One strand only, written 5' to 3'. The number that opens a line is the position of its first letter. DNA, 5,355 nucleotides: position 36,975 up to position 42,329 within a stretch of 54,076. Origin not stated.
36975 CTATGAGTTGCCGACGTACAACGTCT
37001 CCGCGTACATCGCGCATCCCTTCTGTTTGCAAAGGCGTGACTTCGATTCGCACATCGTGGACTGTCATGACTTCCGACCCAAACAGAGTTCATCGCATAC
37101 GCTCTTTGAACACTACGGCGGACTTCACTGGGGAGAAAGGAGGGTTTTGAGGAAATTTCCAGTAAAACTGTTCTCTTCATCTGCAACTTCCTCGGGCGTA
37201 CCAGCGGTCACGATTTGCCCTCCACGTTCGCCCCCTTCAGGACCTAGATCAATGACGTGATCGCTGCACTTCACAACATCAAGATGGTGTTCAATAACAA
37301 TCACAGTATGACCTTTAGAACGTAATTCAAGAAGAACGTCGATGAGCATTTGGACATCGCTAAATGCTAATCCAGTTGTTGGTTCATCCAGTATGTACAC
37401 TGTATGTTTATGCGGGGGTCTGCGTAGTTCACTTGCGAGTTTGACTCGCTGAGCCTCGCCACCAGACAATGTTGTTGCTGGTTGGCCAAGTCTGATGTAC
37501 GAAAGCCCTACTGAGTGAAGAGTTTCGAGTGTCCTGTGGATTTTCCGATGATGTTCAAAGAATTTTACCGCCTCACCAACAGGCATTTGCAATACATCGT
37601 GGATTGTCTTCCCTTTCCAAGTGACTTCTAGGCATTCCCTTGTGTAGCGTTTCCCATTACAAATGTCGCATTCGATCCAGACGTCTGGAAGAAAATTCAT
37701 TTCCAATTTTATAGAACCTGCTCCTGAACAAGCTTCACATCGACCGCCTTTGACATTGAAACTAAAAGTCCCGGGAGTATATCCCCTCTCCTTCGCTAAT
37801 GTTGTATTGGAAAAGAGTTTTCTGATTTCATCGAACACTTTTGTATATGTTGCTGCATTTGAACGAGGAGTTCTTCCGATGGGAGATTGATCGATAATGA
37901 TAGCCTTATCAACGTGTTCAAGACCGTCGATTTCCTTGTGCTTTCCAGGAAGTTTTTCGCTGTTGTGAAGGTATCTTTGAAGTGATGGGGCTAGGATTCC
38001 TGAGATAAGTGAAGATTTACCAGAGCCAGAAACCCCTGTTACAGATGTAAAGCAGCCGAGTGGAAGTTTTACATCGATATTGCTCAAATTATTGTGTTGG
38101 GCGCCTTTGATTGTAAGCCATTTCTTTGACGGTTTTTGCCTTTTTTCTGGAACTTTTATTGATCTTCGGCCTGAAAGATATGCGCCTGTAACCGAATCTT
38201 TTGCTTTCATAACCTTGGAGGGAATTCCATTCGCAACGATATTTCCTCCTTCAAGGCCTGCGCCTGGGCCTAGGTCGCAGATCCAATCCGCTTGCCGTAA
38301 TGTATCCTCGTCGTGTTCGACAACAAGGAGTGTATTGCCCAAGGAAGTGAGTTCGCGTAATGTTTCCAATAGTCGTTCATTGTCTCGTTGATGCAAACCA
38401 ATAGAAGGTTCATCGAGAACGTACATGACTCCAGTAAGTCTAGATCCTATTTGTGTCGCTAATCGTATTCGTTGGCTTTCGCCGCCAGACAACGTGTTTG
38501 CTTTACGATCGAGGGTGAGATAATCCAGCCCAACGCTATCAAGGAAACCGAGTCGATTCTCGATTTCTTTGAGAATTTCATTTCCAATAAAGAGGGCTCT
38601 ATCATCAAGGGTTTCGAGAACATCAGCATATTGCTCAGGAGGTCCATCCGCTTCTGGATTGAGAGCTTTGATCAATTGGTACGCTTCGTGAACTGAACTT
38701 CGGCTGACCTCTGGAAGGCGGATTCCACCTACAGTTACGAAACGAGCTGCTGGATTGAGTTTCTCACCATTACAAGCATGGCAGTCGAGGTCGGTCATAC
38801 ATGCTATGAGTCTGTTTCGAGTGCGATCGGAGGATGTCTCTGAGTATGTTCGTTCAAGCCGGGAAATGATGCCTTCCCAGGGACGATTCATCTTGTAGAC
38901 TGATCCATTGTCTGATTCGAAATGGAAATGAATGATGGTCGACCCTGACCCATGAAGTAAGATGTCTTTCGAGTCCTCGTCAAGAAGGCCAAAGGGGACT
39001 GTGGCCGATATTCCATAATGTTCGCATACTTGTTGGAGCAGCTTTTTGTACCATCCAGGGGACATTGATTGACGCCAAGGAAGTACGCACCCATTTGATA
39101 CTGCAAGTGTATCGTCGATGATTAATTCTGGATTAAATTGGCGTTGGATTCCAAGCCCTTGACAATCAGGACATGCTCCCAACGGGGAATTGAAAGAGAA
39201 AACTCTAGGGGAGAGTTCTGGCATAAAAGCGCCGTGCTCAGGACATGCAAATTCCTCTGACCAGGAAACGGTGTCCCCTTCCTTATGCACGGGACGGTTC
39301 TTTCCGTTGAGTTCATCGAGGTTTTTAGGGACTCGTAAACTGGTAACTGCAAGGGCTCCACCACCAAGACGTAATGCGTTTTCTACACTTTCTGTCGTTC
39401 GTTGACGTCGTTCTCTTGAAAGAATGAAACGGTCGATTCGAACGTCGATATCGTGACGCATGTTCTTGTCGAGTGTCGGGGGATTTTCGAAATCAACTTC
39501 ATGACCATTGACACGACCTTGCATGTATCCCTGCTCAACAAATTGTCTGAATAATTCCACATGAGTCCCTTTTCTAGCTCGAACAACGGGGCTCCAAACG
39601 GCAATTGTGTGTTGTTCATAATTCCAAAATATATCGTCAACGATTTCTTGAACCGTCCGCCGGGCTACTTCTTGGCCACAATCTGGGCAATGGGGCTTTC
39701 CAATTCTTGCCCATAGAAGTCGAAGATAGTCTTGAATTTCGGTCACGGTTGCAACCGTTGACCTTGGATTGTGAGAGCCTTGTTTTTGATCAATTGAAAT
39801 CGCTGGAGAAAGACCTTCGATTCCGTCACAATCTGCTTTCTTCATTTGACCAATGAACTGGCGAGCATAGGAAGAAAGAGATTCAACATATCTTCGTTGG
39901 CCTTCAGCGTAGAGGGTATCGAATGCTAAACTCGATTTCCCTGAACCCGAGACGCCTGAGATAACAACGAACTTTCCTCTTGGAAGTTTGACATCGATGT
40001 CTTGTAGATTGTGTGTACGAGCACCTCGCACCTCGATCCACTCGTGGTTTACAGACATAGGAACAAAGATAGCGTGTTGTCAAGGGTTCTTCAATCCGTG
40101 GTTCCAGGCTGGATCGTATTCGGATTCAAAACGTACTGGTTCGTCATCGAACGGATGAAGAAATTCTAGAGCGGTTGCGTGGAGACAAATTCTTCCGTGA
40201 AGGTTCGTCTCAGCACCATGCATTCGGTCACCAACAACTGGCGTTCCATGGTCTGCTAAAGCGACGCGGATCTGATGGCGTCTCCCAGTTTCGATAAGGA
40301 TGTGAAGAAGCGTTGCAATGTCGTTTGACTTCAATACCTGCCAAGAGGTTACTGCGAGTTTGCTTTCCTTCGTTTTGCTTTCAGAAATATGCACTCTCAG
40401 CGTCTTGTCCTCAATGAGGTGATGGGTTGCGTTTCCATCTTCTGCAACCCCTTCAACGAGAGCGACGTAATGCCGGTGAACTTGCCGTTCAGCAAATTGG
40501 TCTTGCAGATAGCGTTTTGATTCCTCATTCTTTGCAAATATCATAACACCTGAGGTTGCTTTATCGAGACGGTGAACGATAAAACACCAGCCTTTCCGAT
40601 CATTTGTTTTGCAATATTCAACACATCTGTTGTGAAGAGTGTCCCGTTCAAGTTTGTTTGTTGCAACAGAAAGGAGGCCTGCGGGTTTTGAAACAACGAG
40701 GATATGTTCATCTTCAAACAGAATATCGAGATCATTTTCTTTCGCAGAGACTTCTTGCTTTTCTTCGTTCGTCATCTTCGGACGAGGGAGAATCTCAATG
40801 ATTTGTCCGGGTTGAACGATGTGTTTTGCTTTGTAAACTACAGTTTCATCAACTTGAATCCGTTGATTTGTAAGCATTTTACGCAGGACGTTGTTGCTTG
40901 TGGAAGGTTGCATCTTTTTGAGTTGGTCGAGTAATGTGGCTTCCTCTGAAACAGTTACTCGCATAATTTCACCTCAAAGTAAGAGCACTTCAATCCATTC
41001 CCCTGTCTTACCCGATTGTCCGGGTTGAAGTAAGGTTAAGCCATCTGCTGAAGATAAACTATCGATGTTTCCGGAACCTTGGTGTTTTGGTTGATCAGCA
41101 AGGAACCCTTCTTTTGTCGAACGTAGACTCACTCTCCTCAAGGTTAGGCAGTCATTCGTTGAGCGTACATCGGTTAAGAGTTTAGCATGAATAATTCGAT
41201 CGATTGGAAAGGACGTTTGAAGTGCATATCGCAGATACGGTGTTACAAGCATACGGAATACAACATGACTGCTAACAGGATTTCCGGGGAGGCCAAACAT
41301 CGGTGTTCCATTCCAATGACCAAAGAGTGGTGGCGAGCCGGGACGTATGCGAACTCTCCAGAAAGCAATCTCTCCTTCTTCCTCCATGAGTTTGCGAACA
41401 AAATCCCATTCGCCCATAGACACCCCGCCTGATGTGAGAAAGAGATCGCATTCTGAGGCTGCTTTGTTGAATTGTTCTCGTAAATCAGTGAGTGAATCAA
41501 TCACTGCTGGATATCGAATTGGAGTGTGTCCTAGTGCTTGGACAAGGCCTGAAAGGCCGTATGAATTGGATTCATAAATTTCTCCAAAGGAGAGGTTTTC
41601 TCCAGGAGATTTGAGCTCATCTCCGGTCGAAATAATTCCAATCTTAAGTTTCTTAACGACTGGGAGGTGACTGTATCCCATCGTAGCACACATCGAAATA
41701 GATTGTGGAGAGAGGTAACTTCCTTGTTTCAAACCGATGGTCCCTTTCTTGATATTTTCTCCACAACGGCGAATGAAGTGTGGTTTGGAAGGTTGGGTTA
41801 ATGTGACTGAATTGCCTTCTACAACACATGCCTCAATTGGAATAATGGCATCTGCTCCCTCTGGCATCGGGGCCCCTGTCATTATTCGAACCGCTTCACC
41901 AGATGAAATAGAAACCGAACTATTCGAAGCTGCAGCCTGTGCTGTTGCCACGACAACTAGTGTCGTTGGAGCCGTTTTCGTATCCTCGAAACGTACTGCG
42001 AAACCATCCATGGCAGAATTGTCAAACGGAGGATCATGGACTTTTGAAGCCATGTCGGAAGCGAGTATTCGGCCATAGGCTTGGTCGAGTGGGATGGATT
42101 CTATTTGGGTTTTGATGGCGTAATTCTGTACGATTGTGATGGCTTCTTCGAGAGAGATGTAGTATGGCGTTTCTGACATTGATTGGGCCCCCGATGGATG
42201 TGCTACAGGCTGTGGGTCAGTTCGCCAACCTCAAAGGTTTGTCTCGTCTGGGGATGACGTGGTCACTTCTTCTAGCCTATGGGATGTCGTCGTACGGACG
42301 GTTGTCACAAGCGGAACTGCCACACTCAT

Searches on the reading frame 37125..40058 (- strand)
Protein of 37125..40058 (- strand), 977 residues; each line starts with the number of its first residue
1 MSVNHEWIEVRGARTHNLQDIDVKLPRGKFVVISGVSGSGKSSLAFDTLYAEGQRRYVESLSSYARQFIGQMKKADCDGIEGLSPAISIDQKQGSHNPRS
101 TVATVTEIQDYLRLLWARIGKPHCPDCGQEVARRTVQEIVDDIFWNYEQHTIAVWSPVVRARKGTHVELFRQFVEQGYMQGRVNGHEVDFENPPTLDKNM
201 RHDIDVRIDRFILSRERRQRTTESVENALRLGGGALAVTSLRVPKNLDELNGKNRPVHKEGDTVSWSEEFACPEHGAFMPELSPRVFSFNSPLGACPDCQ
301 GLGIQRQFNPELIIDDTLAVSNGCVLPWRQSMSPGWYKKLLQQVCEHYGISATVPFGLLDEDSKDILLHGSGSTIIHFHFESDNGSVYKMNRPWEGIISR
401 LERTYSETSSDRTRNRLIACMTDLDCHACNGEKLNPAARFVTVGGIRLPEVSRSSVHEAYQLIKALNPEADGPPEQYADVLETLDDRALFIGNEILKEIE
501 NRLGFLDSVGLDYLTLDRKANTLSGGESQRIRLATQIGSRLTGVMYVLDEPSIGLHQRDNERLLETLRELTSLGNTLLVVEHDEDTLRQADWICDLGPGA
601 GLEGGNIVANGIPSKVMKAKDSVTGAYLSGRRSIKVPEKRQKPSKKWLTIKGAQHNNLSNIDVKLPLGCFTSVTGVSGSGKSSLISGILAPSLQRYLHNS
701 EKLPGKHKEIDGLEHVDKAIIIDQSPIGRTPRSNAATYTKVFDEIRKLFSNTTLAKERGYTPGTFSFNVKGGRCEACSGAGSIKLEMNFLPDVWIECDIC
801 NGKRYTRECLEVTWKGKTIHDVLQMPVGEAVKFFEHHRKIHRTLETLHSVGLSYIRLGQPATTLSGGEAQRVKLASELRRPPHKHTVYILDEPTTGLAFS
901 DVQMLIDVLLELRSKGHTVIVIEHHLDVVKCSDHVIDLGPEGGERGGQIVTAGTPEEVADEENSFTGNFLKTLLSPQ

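Call 77: search_protein_families(library=pfam, proteins=[window:37125-40058:-], max_evalue=0.0001)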
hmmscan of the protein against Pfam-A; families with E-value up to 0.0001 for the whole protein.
window:37125-40058:- (977 aa): 9 families
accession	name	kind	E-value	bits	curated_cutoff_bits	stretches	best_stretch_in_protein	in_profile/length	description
PF17755.6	UvrA_DNA-bind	-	4.1e-28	98.3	23.2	1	310-417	2-108/110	UvrA DNA-binding domain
PF17760.6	UvrA_inter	-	2.1e-27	95.6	23.3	1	135-239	2-106/109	UvrA interaction domain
PF00005.33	ABC_tran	-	5e-21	76.2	25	1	658-895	1-137/137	ABC transporter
PF02463.25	SMC_N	-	1.4e-11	44.7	40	0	167-593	97-208/220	RecF/RecN/SMC N terminal domain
PF20703.3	nSTAND1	-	2.5e-08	34.4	27.1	0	670-702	35-67/379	Novel STAND NTPase 1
PF13191.12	AAA_16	-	9.5e-08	33.1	32.6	0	22-68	18-63/167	AAA ATPase domain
PF13555.12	AAA_29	-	2e-06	27.9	27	0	670-688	24-42/61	P-loop containing region of AAA domain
PF03193.22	RsgA_GTPase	-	8.4e-06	26.1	30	0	646-701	85-139/174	RsgA GTPase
PF13304.12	AAA_21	-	1.5e-05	25.6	27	0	860-921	234-295/304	AAA domain, putative AbiEii toxin, Type IV TA system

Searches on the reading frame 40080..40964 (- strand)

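Call 77: search_protein_families(library=pfam, proteins=[window:40080-40964:-], max_evalue=0.0001)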
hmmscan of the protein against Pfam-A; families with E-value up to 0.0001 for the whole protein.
window:40080-40964:- (294 aa): 1 family
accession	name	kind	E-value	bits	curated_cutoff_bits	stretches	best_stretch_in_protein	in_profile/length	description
PF00849.27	PseudoU_synth_2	-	2e-30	106.4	26.8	1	87-237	1-151/152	RNA pseudouridylate synthase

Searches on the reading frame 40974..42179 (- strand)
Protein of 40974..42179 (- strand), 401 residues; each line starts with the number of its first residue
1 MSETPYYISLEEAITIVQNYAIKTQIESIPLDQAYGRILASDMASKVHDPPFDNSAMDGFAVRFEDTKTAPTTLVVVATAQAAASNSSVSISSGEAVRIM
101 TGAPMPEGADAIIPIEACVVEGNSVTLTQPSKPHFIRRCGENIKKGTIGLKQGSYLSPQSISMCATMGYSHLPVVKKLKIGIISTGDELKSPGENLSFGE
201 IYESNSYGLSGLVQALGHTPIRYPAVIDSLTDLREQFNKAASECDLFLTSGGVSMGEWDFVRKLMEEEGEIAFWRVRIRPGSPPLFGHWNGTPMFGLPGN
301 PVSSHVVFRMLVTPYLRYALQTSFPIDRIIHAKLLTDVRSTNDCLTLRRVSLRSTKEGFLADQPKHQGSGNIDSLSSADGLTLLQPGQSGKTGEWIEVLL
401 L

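Call 77: search_protein_families(library=pfam, proteins=[window:40974-42179:-], max_evalue=0.0001)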
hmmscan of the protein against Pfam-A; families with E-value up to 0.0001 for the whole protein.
window:40974-42179:- (401 aa): 3 families
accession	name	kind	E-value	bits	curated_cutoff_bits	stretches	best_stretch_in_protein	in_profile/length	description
PF03453.22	MoeA_N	-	3.5e-42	144.2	30.8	1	8-168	1-160/160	MoeA N-terminal region (domain I and II)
PF00994.29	MoCF_biosynth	-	2.1e-27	96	26.6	1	181-317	1-143/144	Probable molybdopterin binding domain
PF03454.20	MoeA_C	-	9.1e-10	39.1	22.1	1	332-401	2-72/72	MoeA C-terminal region (domain IV)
